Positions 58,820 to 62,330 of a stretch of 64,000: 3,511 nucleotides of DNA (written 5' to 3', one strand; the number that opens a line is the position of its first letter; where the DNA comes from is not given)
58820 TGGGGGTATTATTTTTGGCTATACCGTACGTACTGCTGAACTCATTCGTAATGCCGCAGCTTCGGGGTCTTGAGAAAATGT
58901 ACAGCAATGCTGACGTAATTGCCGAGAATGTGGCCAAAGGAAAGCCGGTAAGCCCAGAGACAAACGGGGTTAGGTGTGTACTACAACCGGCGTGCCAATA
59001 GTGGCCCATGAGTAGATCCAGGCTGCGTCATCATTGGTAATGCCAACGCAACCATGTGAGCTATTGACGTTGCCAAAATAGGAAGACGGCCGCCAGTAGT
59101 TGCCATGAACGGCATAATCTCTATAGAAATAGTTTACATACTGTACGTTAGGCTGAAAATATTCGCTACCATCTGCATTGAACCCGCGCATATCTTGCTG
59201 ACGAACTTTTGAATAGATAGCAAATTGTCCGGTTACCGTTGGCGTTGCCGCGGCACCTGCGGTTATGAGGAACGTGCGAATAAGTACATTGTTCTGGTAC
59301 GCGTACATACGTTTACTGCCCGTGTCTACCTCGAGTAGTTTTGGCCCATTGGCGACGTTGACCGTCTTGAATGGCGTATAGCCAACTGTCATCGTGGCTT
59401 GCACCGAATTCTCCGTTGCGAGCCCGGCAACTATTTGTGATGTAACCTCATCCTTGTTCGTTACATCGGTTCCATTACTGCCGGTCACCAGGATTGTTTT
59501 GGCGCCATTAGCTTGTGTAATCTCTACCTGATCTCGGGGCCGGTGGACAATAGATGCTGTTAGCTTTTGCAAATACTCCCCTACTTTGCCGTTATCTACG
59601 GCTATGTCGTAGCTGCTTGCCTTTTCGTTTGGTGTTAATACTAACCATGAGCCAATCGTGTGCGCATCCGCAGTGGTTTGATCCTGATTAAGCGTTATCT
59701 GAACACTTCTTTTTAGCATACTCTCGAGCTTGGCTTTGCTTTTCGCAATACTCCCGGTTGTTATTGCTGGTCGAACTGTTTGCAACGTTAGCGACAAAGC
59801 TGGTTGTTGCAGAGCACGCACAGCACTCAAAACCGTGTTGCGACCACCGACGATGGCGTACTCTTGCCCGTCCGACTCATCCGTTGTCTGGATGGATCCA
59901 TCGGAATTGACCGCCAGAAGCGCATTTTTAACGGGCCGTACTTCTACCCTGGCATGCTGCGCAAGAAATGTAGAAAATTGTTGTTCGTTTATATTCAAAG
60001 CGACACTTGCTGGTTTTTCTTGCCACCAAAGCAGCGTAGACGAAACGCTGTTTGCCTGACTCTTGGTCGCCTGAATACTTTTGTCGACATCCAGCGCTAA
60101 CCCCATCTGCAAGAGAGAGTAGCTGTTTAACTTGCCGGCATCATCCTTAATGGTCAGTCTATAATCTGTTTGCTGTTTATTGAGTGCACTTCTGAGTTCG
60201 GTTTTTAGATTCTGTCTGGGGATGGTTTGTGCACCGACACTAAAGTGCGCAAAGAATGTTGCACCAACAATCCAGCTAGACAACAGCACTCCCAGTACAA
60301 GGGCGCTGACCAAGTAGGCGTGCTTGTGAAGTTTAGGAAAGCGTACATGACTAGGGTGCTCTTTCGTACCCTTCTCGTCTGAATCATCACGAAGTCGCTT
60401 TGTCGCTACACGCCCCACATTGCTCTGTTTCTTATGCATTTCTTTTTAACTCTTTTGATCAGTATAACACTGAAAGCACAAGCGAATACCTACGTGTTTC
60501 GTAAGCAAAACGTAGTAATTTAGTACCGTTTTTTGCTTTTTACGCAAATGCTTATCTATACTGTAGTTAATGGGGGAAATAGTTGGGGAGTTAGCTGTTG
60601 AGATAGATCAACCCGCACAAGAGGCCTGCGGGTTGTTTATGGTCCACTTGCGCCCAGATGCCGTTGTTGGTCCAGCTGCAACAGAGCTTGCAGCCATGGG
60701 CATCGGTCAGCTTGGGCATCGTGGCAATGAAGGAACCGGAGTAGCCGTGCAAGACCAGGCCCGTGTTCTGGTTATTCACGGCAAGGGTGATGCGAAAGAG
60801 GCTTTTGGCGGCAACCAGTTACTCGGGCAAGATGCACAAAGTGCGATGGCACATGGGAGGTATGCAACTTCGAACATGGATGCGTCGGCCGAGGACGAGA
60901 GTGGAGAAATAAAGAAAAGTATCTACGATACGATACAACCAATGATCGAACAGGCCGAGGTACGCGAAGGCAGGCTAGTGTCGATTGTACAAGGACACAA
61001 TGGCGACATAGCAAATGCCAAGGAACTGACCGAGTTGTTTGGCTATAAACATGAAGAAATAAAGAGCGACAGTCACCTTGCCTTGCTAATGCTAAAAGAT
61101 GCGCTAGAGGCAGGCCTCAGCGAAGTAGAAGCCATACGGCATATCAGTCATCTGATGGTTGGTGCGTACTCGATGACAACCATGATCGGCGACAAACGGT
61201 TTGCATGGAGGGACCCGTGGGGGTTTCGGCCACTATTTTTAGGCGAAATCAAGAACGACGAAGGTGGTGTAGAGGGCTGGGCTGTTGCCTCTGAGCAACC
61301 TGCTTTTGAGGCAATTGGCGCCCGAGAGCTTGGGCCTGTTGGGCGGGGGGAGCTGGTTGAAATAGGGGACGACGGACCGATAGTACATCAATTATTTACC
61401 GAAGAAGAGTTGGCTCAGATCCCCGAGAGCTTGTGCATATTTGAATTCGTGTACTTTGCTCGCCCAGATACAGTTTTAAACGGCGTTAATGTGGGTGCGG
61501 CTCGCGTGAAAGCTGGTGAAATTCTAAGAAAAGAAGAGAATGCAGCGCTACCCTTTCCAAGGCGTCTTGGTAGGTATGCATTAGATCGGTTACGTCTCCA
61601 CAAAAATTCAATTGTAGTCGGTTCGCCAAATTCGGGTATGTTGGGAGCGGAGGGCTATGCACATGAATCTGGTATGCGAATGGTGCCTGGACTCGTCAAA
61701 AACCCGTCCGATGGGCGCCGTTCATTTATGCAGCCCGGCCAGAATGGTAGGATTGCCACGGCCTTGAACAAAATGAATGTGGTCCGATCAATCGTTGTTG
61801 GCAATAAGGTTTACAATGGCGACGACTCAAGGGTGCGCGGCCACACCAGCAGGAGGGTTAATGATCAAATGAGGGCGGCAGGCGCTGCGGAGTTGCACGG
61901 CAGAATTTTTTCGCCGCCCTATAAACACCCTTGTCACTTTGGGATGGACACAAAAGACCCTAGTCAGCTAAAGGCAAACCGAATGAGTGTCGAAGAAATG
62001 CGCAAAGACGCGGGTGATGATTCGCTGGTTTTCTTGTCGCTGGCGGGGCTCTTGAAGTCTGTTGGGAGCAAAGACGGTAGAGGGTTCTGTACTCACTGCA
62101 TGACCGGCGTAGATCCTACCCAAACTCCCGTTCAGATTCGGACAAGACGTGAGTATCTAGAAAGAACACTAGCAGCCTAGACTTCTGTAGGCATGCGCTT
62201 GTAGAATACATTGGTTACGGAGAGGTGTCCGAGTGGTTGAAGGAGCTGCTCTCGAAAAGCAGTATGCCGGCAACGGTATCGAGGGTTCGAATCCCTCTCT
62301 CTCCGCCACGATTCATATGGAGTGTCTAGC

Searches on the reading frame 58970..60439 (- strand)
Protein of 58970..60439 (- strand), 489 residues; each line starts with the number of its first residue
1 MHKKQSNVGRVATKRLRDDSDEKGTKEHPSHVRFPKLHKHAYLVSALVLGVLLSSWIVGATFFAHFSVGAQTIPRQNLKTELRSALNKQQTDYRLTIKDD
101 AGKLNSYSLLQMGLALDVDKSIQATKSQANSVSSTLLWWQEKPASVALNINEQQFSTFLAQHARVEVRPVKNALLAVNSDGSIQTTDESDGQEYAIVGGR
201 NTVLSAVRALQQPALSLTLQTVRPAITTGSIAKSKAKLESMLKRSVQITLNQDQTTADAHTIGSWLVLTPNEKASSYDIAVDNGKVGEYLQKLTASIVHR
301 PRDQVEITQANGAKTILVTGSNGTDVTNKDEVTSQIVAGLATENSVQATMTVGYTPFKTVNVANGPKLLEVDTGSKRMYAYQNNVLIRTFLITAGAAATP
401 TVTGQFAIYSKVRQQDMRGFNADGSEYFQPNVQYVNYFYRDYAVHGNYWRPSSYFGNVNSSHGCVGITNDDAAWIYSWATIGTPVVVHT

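Call 83: search_protein_families(library=pfam, proteins=[window:58970-60439:-], max_evalue=0.0001)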
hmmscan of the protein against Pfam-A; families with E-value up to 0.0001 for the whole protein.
window:58970-60439:- (489 aa): 2 families
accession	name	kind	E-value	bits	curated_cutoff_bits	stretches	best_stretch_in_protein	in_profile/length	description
PF03734.19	YkuD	-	4.8e-23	82.8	23.4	1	367-487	2-146/146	L,D-transpeptidase catalytic domain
PF12229.13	PG_binding_4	-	7.6e-06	26.5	22.1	0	111-192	7-93/117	Putative peptidoglycan binding domain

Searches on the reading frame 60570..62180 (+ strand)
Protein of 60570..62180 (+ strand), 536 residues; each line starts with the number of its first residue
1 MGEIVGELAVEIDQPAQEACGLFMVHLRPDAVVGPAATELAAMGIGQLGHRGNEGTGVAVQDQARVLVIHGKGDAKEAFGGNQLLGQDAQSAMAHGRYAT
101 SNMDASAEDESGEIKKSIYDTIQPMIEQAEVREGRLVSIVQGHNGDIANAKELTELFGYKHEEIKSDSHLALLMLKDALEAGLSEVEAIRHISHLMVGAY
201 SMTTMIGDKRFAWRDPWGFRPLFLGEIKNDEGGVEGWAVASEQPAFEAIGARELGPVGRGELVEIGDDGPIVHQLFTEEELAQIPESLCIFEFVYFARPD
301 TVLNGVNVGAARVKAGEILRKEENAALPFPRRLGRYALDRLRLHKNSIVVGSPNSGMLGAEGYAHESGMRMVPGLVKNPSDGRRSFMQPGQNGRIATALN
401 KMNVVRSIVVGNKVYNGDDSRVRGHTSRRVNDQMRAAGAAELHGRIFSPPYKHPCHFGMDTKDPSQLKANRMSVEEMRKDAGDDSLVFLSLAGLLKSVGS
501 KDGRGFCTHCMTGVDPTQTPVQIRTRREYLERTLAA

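Call 83: search_protein_families(library=pfam, proteins=[window:60570-62180:+], max_evalue=0.0001)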
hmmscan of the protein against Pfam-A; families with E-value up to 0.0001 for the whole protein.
window:60570-62180:+ (536 aa): 1 family
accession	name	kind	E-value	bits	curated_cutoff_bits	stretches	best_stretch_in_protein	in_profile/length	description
PF13537.11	GATase_7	-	4.3e-06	27.2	25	1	122-247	13-122/123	Glutamine amidotransferase domain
